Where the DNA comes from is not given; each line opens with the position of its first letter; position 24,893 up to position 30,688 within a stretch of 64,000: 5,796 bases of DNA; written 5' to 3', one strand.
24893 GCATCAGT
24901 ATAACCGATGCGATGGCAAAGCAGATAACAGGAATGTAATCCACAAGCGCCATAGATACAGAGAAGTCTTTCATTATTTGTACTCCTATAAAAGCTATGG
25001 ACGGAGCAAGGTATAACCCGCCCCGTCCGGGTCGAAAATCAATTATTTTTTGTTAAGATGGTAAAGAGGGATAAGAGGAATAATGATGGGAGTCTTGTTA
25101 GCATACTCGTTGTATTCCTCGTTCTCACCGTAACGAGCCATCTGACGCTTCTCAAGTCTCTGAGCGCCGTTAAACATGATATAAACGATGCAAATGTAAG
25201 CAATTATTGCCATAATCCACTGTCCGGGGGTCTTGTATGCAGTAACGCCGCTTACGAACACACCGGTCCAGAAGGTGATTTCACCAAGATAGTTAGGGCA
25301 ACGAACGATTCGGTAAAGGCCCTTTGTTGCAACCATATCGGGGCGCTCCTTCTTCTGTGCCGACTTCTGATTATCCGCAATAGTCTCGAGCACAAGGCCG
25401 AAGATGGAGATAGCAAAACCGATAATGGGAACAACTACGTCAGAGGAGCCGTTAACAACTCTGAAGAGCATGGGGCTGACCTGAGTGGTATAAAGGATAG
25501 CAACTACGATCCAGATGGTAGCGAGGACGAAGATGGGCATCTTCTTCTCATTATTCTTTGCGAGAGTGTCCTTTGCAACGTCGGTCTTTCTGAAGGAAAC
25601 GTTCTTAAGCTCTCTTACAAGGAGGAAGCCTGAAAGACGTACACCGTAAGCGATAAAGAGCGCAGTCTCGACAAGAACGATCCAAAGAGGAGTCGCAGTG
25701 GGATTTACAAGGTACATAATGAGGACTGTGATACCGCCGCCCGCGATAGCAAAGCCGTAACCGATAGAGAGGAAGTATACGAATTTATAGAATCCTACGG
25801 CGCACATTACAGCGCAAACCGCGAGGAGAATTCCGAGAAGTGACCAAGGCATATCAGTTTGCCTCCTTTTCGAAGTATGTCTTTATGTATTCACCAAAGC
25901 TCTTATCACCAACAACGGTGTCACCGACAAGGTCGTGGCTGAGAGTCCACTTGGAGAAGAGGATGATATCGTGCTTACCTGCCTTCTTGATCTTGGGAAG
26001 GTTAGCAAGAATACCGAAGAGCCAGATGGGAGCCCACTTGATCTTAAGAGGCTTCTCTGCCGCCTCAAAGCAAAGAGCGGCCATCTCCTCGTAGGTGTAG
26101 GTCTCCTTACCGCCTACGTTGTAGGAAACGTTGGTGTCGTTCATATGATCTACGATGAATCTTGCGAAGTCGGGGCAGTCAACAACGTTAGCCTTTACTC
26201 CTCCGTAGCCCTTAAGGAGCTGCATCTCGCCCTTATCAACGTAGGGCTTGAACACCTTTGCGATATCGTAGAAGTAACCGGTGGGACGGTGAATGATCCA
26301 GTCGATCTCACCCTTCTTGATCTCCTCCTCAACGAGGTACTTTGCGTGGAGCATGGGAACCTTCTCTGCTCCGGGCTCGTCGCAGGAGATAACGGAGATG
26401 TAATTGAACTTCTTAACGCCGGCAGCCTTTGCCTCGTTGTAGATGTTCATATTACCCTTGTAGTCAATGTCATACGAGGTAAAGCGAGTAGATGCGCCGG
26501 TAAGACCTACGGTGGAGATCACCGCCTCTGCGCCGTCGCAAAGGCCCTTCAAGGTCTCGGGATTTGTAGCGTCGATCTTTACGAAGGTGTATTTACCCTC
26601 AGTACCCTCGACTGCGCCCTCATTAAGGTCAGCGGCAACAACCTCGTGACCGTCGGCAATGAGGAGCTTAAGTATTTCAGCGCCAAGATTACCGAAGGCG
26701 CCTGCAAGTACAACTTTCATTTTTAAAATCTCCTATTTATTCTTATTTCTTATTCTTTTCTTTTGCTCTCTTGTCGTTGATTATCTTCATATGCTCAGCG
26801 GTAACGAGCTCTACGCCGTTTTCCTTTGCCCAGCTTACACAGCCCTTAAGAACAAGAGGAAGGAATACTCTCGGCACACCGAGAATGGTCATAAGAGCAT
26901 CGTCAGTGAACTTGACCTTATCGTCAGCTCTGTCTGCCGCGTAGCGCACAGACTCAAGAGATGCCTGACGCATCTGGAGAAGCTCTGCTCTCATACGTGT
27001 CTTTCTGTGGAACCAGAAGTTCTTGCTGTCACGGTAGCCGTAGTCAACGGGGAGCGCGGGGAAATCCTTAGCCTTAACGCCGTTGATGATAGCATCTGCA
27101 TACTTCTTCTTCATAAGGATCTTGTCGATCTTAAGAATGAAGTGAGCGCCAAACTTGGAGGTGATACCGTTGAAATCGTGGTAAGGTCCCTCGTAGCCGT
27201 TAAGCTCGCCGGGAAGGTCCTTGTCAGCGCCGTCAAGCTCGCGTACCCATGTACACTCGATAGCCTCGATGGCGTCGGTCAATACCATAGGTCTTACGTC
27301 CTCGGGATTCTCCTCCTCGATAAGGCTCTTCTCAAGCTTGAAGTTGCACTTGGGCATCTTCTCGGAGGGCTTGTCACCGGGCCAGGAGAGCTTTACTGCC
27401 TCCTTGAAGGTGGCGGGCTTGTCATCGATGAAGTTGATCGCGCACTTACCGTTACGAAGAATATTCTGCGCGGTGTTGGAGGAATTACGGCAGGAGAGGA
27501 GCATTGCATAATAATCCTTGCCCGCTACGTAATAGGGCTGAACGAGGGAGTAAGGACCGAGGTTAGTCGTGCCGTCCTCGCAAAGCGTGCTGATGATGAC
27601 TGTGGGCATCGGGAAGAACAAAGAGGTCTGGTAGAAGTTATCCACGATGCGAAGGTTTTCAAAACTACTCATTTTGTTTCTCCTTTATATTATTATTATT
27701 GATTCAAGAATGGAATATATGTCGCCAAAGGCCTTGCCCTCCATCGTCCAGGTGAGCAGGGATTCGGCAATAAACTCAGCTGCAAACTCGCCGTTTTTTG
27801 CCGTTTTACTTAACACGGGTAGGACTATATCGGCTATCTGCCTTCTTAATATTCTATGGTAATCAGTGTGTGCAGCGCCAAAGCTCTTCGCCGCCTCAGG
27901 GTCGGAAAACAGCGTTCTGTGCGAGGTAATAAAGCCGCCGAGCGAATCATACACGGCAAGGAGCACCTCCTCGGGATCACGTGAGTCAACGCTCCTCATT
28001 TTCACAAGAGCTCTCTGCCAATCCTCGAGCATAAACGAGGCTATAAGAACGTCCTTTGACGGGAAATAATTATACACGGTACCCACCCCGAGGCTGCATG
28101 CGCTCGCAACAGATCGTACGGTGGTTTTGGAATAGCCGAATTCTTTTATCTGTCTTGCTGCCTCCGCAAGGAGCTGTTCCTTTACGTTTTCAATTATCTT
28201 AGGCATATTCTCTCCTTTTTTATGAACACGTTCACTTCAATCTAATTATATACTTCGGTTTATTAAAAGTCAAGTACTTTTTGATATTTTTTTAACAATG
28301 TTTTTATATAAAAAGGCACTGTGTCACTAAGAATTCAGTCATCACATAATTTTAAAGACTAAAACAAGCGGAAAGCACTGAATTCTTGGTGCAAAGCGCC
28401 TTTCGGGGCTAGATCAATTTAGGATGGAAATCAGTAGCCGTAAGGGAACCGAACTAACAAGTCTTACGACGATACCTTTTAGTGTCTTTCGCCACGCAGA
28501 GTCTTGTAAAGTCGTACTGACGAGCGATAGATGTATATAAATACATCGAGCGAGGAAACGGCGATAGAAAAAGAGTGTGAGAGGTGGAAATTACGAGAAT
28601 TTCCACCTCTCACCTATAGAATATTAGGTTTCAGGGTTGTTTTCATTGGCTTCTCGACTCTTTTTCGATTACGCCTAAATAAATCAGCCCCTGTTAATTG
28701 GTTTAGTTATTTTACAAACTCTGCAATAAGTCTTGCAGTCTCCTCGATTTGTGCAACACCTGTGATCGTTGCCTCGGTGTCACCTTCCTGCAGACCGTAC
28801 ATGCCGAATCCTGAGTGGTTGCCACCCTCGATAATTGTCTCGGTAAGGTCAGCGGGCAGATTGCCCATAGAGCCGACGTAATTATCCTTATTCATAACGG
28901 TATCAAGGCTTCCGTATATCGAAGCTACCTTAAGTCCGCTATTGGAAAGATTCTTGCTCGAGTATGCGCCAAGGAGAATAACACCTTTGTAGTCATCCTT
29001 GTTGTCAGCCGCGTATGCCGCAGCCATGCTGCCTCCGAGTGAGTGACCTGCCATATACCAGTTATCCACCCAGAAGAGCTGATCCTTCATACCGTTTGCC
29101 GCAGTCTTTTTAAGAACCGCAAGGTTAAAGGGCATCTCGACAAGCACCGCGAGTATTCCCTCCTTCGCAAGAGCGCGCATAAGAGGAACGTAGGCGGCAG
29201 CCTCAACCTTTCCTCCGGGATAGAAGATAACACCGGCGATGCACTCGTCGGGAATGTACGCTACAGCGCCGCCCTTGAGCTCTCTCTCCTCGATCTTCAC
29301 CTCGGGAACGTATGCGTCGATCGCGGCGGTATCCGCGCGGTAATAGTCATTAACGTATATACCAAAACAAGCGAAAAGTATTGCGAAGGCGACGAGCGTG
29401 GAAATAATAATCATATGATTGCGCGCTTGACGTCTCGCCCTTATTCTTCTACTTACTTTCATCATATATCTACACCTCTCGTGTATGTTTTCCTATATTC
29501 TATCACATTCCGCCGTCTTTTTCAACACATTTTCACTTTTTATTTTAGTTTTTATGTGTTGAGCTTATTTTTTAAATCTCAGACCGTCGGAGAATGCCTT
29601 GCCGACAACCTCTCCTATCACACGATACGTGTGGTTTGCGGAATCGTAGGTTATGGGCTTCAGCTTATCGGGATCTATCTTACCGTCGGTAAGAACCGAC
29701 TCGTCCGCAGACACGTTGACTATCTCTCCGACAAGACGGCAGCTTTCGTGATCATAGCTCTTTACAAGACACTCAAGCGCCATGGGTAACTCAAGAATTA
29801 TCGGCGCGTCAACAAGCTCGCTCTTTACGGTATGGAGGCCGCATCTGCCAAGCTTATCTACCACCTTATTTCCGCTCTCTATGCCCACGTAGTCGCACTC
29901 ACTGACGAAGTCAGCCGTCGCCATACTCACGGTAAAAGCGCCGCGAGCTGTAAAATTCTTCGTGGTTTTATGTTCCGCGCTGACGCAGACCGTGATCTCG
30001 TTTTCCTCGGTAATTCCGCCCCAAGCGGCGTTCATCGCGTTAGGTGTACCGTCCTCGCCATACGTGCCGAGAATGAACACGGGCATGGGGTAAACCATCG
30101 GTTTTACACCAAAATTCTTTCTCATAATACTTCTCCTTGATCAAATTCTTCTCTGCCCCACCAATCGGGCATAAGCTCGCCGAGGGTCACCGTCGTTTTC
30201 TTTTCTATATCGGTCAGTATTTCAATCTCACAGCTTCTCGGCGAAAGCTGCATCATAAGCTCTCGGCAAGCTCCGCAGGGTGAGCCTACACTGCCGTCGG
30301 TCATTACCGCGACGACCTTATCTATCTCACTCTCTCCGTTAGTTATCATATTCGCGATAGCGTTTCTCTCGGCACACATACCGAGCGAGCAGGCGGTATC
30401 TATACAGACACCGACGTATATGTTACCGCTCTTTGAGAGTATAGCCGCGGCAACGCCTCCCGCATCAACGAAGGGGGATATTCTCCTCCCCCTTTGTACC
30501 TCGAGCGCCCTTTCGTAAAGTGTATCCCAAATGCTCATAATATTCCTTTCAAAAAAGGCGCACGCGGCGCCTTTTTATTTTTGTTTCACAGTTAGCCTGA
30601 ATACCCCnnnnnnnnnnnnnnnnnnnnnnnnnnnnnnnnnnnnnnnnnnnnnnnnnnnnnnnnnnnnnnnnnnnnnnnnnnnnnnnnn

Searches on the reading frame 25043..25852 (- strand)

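Call 39: search_protein_families(library=pfam, proteins=[window:25043-25852:-], max_evalue=0.001)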
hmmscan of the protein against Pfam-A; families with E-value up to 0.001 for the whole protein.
window:25043-25852:- (269 aa): 2 families
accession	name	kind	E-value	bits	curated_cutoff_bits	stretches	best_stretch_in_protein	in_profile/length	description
PF06966.17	DUF1295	-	1.7e-28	100.2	20.4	1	55-254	36-235/235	Protein of unknown function (DUF1295)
PF02544.21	Steroid_dh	-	5.9e-06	26.8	22.6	1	142-202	42-104/150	3-oxo-5-alpha-steroid 4-dehydrogenase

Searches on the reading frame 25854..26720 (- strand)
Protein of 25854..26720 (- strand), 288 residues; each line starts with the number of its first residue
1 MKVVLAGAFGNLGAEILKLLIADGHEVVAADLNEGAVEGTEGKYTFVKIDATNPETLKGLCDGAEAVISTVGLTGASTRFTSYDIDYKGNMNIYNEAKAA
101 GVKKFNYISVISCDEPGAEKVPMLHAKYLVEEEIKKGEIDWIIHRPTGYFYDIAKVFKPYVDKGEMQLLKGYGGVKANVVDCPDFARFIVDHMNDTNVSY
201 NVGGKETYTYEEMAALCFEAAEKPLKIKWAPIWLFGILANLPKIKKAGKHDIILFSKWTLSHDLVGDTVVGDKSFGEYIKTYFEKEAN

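Call 39: search_protein_families(library=pfam, proteins=[window:25854-26720:-], max_evalue=0.001)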
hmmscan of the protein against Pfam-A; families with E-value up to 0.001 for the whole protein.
window:25854-26720:- (288 aa): 5 families
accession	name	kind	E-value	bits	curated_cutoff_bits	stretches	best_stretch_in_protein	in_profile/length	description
PF13460.12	NAD_binding_10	-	7.9e-18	65.4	27.2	1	7-151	1-148/184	NAD(P)H-binding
PF05368.20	NmrA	-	2.2e-14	54.2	27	1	2-235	4-248/298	NmrA-like family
PF01370.27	Epimerase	-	6.1e-09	36.1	20.9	1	3-109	1-114/240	NAD dependent epimerase/dehydratase family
PF01073.25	3Beta_HSD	-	9e-08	31.9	22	1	5-117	2-123/280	3-beta hydroxysteroid dehydrogenase/isomerase family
PF02254.24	TrkA_N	-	7.2e-05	23.5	23.8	1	6-72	4-71/116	TrkA-N domain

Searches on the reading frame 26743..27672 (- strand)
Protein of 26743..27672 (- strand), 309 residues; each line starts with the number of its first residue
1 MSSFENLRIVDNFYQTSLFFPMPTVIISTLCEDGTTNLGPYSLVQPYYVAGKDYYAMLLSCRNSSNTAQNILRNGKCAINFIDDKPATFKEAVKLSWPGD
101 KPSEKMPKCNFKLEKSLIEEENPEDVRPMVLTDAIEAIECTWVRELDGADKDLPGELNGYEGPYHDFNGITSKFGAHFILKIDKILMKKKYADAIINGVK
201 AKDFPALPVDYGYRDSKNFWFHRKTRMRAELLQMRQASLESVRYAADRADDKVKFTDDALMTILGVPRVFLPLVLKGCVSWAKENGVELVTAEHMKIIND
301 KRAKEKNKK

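Call 39: search_protein_families(library=pfam, proteins=[window:26743-27672:-], max_evalue=0.001)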
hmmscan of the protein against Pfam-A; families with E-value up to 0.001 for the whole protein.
window:26743-27672:- (309 aa): 2 families
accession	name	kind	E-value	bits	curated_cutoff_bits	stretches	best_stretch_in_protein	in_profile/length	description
PF01613.24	Flavin_Reduct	-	2.6e-06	28.1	27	1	20-153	4-123/153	Flavin reductase like domain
PF04289.18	DUF447_N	-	0.00071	20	24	0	63-106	33-75/114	Protein of unknown function (DUF447) N-terminal domain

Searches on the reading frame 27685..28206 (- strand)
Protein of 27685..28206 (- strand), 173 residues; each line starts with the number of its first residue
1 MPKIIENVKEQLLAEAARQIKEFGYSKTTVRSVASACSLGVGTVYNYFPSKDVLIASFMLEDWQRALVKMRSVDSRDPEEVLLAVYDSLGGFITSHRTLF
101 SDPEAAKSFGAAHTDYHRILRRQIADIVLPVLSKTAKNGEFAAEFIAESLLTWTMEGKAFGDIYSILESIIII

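Call 39: search_protein_families(library=pfam, proteins=[window:27685-28206:-], max_evalue=0.001)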
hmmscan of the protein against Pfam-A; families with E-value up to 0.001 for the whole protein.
window:27685-28206:- (173 aa): 1 family
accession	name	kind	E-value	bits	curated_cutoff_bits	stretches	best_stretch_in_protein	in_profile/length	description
PF00440.29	TetR_N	-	4.3e-12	46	24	1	12-56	1-45/47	Bacterial regulatory proteins, tetR family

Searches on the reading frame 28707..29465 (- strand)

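Call 39: search_protein_families(library=pfam, proteins=[window:28707-29465:-], max_evalue=0.001)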
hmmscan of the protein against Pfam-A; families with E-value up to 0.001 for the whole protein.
window:28707-29465:- (252 aa): 3 families
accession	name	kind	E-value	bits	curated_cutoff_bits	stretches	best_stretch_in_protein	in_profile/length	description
PF12695.13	Abhydrolase_5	-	2.9e-48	164.2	27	1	78-240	1-163/164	Alpha/beta hydrolase family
PF12146.15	Hydrolase_4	-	1.8e-06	27.9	27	1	135-173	77-115/239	Serine aminopeptidase, S33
PF00561.26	Abhydrolase_1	-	1.6e-05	25.2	25.8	1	133-176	68-113/245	alpha/beta hydrolase fold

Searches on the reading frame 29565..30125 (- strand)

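Call 39: search_protein_families(library=pfam, proteins=[window:29565-30125:-], max_evalue=0.001)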
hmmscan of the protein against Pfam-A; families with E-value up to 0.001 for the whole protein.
window:29565-30125:- (186 aa): 1 family
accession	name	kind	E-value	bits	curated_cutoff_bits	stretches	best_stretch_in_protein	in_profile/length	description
PF01613.24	Flavin_Reduct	-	3.1e-13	50.6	27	1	12-146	4-139/153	Flavin reductase like domain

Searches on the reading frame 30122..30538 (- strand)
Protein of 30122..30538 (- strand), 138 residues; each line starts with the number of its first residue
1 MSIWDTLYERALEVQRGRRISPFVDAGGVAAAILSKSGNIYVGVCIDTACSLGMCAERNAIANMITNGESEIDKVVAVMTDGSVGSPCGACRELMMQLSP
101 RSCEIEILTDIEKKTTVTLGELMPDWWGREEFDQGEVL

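Call 5: search_protein_families(library=pfam, proteins=[window:30122-30538:-], max_evalue=0.01)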
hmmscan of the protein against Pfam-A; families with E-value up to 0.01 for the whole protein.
window:30122-30538:- (138 aa): 1 family
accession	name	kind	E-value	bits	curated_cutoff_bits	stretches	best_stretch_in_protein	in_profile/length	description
PF00383.29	dCMP_cyt_deam_1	-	1.2e-08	35.1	25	1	26-101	23-96/102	Cytidine and deoxycytidylate deaminase zinc-binding region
